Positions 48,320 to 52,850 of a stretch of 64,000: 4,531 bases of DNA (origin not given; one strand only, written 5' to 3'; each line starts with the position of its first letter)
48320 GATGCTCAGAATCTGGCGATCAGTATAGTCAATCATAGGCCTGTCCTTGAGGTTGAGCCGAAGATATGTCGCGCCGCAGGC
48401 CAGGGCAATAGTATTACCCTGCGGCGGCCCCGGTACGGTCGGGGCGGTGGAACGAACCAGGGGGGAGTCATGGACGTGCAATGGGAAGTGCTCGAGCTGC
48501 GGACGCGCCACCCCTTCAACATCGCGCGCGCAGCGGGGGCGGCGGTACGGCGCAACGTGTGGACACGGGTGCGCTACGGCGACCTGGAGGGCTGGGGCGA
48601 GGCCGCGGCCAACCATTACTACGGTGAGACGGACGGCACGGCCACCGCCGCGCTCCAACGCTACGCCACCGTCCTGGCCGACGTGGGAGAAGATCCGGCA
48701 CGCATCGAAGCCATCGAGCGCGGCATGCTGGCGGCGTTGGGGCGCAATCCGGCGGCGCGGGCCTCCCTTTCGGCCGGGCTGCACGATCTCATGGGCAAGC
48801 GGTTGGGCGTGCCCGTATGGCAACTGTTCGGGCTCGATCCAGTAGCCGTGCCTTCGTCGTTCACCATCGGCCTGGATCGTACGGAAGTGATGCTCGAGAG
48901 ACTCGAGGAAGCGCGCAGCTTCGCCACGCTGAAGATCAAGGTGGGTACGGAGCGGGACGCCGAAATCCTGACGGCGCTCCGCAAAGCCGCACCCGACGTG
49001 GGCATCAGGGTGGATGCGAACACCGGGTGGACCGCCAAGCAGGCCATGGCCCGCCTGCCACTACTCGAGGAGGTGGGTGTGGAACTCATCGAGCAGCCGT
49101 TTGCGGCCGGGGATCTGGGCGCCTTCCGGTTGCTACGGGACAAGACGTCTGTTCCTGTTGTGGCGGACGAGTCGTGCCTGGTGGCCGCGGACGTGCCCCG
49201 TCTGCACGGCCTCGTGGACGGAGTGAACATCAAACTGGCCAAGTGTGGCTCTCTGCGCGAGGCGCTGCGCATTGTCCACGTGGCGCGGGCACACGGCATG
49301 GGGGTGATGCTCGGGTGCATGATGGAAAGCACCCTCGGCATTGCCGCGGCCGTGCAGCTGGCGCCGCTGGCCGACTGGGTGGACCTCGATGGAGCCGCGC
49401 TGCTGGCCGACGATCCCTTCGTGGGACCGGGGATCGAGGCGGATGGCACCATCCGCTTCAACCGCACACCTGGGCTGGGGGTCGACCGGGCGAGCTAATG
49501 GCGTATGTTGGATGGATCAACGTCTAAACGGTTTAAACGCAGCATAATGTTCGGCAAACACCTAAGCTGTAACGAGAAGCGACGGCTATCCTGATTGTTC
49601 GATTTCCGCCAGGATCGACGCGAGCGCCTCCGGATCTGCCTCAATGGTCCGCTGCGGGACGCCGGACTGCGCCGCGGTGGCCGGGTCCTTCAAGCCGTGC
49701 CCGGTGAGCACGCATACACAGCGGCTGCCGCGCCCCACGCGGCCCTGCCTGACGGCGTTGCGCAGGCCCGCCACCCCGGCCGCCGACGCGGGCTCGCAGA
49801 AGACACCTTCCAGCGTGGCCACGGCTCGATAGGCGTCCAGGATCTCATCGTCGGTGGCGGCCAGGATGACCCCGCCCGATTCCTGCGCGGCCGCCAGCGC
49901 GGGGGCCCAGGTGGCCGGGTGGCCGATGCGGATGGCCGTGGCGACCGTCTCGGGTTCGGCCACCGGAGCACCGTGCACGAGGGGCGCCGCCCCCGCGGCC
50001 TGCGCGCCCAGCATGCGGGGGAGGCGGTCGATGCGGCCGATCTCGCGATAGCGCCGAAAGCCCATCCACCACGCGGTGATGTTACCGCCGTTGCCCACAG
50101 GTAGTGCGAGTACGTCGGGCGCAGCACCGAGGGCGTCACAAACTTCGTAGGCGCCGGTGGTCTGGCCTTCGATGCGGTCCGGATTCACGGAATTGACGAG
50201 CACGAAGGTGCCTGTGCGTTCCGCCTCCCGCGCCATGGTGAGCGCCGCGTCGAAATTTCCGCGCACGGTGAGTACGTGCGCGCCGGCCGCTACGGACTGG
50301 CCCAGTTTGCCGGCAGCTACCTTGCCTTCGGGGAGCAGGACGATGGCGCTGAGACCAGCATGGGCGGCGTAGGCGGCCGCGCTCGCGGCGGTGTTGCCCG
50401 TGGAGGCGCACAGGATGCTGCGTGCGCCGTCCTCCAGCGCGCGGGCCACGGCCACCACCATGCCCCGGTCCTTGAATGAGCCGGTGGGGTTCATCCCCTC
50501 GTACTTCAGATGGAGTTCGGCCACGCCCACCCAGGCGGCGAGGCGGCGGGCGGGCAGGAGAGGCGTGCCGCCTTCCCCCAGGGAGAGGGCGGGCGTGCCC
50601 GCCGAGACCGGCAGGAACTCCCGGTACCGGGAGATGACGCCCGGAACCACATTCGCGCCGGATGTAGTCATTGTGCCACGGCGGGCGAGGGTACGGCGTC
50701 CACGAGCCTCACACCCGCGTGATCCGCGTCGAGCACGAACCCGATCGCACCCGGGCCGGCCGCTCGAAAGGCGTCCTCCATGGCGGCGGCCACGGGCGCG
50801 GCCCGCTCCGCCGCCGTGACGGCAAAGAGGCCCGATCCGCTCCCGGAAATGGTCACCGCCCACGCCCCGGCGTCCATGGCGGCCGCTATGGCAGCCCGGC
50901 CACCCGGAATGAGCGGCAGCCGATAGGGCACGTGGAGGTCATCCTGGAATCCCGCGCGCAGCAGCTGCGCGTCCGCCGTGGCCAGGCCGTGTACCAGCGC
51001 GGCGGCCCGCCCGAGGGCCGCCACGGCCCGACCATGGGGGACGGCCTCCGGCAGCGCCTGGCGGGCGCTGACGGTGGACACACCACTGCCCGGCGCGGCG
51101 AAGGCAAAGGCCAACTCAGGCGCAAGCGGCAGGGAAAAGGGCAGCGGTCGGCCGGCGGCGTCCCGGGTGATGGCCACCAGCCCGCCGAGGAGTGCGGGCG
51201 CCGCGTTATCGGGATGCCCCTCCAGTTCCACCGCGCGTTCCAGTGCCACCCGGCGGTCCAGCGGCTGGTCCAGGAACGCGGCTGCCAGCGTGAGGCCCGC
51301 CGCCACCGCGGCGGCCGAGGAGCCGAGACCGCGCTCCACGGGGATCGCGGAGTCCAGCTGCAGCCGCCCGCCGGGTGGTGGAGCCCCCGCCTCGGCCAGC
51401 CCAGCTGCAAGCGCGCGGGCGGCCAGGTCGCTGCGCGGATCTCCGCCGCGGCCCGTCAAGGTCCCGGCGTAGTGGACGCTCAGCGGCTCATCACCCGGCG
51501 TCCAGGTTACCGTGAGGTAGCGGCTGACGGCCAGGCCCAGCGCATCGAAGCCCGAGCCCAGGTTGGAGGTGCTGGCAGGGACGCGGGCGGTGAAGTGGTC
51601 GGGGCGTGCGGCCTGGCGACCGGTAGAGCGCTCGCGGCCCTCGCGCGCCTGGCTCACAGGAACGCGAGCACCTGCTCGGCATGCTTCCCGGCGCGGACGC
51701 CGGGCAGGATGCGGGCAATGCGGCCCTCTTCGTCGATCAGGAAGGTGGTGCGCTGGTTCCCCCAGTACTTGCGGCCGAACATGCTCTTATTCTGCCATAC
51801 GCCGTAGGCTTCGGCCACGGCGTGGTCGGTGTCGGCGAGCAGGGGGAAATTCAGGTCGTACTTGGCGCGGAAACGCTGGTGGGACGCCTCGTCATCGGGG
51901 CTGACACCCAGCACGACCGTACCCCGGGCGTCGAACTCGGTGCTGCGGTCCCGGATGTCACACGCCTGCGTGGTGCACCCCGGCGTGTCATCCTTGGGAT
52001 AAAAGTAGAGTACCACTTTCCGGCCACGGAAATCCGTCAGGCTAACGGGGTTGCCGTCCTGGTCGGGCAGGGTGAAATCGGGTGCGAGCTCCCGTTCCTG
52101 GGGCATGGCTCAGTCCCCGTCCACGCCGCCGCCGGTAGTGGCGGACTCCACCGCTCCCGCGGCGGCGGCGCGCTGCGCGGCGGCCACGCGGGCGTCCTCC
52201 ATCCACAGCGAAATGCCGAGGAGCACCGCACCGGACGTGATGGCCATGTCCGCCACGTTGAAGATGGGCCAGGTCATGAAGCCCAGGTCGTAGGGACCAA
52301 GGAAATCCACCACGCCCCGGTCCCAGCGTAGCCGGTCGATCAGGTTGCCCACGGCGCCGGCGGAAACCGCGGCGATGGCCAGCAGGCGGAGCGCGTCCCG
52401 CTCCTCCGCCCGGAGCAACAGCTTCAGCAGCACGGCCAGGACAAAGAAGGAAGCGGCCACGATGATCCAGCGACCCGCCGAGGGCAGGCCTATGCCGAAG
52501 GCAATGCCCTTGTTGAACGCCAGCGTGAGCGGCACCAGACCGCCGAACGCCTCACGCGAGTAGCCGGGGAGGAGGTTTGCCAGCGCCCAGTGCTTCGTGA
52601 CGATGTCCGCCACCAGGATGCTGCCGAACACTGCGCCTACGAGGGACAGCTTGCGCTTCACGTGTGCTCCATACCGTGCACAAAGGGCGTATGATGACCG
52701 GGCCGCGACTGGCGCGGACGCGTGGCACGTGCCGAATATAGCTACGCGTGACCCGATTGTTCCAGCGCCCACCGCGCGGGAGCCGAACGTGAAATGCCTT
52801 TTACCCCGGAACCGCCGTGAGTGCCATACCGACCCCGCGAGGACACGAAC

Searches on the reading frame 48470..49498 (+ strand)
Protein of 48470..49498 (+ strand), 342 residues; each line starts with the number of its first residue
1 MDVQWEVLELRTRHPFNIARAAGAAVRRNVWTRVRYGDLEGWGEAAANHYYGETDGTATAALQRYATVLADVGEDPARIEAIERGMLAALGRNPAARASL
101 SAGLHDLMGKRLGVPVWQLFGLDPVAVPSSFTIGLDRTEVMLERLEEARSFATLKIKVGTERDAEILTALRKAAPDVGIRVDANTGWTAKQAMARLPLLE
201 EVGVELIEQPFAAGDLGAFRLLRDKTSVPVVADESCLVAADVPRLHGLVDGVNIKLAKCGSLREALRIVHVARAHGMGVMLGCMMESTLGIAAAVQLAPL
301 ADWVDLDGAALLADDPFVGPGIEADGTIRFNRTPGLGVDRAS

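Call 9: search_protein_families(library=pfam, proteins=[window:48470-49498:+], max_evalue=0.001)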
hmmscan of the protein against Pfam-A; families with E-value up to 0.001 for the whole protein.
window:48470-49498:+ (342 aa): 2 families
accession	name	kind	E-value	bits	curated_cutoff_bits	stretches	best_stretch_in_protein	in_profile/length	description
PF13378.12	MR_MLE_C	-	2.8e-40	138.8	29.4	1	144-339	5-214/219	Enolase C-terminal domain-like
PF02746.21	MR_MLE_N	-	5.2e-10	40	22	1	9-121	9-117/117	Mandelate racemase / muconate lactonizing enzyme, N-terminal domain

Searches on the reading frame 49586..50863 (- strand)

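Call 9: search_protein_families(library=pfam, proteins=[window:49586-50863:-], max_evalue=0.001)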
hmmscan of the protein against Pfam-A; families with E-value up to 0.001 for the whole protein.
window:49586-50863:- (425 aa): 1 family
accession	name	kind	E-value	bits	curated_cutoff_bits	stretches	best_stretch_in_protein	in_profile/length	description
PF00291.31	PALP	-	9e-73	245.6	35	1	94-388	2-295/295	Pyridoxal-phosphate dependent enzyme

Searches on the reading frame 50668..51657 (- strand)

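Call 10: search_protein_families(library=pfam, proteins=[window:50668-51657:-], max_evalue=0.001)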
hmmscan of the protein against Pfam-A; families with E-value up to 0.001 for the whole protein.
window:50668-51657:- (329 aa): 2 families
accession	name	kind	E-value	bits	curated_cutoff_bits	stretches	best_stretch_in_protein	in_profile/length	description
PF00288.32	GHMP_kinases_N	-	7.9e-15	55.3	22.3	1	79-159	3-87/87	GHMP kinases N terminal domain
PF08544.19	GHMP_kinases_C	-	1.5e-06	28.9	21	1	235-297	15-83/85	GHMP kinases C terminal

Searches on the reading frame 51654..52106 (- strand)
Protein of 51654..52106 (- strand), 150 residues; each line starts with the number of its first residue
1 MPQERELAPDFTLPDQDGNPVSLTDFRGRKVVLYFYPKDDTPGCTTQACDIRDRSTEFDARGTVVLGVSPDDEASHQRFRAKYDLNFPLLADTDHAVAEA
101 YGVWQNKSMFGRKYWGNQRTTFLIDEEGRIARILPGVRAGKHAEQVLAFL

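Call 10: search_protein_families(library=pfam, proteins=[window:51654-52106:-], max_evalue=0.001)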
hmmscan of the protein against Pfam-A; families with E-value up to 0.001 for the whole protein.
window:51654-52106:- (150 aa): 3 families
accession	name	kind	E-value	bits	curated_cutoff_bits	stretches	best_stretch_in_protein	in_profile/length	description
PF00578.27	AhpC-TSA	-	4.1e-45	153.1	26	1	7-132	4-123/124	AhpC/TSA family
PF08534.16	Redoxin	-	2.6e-28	99.1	26.6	1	6-133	4-131/148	Redoxin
PF13911.12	AhpC-TSA_2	-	0.00033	21.4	27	1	51-109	2-60/114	AhpC/TSA antioxidant enzyme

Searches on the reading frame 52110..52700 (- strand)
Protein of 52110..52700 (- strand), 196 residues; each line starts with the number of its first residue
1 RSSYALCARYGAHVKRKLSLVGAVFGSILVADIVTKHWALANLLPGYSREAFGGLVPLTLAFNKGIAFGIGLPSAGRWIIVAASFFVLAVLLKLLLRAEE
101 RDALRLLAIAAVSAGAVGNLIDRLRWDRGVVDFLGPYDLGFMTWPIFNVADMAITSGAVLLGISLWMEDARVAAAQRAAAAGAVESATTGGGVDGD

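Call 10: search_protein_families(library=pfam, proteins=[window:52110-52700:-], max_evalue=0.001)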
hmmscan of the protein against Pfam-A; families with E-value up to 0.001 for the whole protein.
window:52110-52700:- (196 aa): 1 family
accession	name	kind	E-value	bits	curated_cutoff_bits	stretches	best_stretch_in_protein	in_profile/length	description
PF01252.23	Peptidase_A8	-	1.1e-30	107.2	25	1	27-166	4-141/142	Signal peptidase (SPase) II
